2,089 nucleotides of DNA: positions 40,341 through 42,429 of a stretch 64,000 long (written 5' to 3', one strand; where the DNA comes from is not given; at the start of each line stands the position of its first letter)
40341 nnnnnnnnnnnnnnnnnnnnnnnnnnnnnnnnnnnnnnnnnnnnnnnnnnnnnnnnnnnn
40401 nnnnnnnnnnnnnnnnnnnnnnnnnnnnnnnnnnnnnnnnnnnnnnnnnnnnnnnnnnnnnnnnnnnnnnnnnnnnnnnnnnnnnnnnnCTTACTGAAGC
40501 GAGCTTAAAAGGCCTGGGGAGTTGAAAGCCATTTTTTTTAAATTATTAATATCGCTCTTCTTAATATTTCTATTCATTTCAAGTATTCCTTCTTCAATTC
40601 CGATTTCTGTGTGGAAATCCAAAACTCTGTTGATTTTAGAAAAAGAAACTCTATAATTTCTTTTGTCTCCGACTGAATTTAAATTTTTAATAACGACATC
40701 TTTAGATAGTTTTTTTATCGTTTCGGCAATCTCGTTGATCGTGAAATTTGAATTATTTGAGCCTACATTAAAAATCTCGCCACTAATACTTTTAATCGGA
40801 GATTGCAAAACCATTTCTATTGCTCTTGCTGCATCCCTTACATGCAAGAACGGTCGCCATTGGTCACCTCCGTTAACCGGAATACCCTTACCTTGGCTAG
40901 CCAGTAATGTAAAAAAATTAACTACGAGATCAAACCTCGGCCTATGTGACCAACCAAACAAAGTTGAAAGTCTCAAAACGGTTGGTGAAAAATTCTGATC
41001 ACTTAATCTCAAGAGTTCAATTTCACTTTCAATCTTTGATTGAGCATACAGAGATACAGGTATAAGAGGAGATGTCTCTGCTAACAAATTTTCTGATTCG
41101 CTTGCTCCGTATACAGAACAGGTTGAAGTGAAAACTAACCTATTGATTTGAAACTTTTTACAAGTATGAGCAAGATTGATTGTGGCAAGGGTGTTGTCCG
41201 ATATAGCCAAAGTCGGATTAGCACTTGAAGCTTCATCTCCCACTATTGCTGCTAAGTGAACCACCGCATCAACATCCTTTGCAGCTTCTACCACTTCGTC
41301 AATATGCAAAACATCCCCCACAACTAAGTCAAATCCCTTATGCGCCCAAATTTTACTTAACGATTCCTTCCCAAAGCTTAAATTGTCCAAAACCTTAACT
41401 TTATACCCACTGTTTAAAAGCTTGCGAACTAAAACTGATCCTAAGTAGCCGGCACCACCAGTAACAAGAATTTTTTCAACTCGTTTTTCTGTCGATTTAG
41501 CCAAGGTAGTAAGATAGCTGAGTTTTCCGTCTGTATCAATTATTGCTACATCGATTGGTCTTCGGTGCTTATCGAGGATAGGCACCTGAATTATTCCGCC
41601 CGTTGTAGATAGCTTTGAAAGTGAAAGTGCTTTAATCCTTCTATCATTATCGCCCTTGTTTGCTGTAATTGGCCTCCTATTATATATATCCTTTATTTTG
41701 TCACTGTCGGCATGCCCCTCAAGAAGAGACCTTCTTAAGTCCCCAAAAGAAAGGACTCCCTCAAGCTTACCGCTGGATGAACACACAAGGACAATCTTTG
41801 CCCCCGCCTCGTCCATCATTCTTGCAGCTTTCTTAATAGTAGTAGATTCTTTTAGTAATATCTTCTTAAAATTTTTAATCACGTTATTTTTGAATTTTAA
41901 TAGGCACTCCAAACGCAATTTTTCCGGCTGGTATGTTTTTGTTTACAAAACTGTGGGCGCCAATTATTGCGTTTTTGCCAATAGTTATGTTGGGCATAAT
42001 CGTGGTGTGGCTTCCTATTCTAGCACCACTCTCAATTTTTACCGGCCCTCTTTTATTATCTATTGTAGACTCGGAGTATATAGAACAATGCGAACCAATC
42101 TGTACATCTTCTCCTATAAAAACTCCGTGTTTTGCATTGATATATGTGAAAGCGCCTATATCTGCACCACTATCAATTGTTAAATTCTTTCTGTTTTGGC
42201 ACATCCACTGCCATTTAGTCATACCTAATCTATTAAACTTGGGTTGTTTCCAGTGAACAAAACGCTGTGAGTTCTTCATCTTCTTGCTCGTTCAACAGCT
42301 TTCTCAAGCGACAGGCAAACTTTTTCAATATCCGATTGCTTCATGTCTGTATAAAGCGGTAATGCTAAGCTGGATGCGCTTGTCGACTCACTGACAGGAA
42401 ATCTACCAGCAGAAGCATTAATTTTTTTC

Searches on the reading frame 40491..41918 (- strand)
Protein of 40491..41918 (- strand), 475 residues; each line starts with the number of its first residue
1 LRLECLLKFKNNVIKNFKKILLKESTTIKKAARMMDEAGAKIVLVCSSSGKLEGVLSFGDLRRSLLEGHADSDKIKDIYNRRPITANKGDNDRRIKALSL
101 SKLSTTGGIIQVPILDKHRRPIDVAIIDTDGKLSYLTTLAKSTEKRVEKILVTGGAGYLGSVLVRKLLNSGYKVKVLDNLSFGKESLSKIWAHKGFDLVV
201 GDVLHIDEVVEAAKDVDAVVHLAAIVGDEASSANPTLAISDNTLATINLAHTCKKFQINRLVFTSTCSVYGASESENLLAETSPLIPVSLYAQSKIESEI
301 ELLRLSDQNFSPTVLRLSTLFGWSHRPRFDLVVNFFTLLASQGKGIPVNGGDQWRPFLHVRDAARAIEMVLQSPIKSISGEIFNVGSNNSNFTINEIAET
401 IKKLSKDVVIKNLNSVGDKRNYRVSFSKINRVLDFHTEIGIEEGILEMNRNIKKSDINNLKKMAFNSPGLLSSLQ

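Call 4: search_protein_families(library=pfam, proteins=[window:40491-41918:-], max_evalue=0.1)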
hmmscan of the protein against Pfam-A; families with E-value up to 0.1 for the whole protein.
window:40491-41918:- (475 aa): 12 families
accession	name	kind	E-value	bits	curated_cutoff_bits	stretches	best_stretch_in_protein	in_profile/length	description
PF01370.27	Epimerase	-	1.8e-48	165.5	20.9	1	150-386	1-240/240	NAD dependent epimerase/dehydratase family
PF16363.11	GDP_Man_Dehyd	-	1e-31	111.1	27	1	151-448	1-332/332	GDP-mannose 4,6 dehydratase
PF01073.25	3Beta_HSD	-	1.5e-19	70.6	22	1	151-313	1-168/280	3-beta hydroxysteroid dehydrogenase/isomerase family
PF04321.23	RmlD_sub_bind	-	4.7e-18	65.7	27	1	149-404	2-230/287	RmlD substrate binding domain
PF02719.21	Polysacc_synt_2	-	1.1e-14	54.8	20.2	1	150-406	1-248/293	Polysaccharide biosynthesis protein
PF13460.12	NAD_binding_10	-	6.6e-14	52.6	27.2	1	154-277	1-109/184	NAD(P)H-binding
PF07993.18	NAD_binding_4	-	6.6e-12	45.6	20.1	2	208-325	81-212/258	Male sterility protein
PF05368.20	NmrA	-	8.7e-09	35.8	27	1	148-266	3-107/298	NmrA-like family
PF00571.33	CBS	-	1e-05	26.2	24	1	21-66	11-56/57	CBS domain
PF00106.31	adh_short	-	0.00016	21.7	26.6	1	149-224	2-86/195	short chain dehydrogenase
PF06032.18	S-Me-THD_N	-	0.022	15.2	27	1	150-239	12-106/158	S-Me-THD-like, N-terminal domain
PF08659.16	KR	-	0.023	15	22.6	1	150-272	3-143/180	KR domain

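Call 5: search_protein_families(library=ncbifam, proteins=[window:40491-41918:-], max_evalue=0.1)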
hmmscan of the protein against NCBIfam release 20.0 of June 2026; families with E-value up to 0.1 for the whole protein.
window:40491-41918:- (475 aa): 74 families (the best 25 are shown)
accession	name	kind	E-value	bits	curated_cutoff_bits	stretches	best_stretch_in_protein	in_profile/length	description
TIGR01179.1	galE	equivalog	3.4e-42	144.5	262.3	1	149-440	1-312/332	UDP-glucose 4-epimerase GalE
TIGR01181.1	dTDP_gluc_dehyt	equivalog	2.6e-35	122.1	365.1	1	149-447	1-306/321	dTDP-glucose 4,6-dehydratase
TIGR04180.1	EDH_00030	hypoth_equivalog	5.5e-30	104.5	475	1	150-433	1-280/297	NAD-dependent 4,6-dehydratase LegB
NF007490.0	PRK10084.1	subfamily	1e-21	77.4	649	1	149-446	2-328/361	dTDP-glucose 4,6-dehydratase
NF007582.0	PRK10217.1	equivalog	3.1e-21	75.9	698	1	148-421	2-286/355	dTDP-glucose 4,6-dehydratase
TIGR02197.1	heptose_epim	equivalog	6.3e-21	74.9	274.6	2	150-296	1-143/316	ADP-glyceromanno-heptose 6-epimerase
NF042423.1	oxyalk_red_Shew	equivalog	7.3e-20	71.3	580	1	143-322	4-176/331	2-alkyl-3-oxoalkanoate reductase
NF008872.0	PRK11908.1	equivalog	1.2e-18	67.3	294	2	148-286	2-138/349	bifunctional UDP-4-keto-pentose/UDP-xylose synthase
NF007956.0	PRK10675.1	subfamily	1.9e-18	66.7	394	1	149-316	2-176/338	UDP-glucose 4-epimerase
NF042422.1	oxyalk_red_OleD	equivalog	7.5e-18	65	580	1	149-322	2-170/329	2-alkyl-3-oxoalkanoate reductase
NF005998.1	PRK08125.1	equivalog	1.1e-17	63.8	777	2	136-297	304-463/649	bifunctional UDP-4-amino-4-deoxy-L-arabinose formyltransferase/UDP-glucuronic acid oxidase ArnA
NF043036.1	ErythonDh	equivalog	1.4e-17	63.9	325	1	149-319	2-178/321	D-erythronate dehydrogenase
TIGR03466.1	HpnA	hypoth_equivalog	2.4e-17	62.8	367.65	1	149-319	2-169/327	hopanoid-associated sugar epimerase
TIGR01214.1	rmlD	equivalog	1.7e-16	60.1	224.05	1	149-392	1-216/285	dTDP-4-dehydrorhamnose reductase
TIGR03589.1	PseB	equivalog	1.1e-12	47.6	407.75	1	148-401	5-240/324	UDP-N-acetylglucosamine 4,6-dehydratase (inverting)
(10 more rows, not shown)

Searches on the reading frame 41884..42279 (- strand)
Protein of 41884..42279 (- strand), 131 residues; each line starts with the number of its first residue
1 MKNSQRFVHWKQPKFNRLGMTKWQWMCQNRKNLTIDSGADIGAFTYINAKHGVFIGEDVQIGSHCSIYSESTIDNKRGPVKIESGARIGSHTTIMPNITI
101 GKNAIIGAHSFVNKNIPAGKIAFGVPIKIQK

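Call 80: search_protein_families(library=pfam, proteins=[window:41884-42279:-], max_evalue=0.01)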
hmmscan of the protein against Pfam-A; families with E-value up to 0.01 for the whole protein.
window:41884-42279:- (131 aa): 3 families
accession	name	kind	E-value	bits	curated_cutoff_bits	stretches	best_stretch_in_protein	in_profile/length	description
PF00132.30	Hexapep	-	9.6e-16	57.2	27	2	80-113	2-35/36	Bacterial transferase hexapeptide (six repeats)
PF14602.12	Hexapep_2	-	3.2e-06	27.2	27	1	79-108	1-28/34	Hexapeptide repeat of succinyl-transferase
PF25084.1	LbH_EIF2B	-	9.3e-05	22.8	54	1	26-116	15-97/105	EIF2B subunit epsilon LbH domain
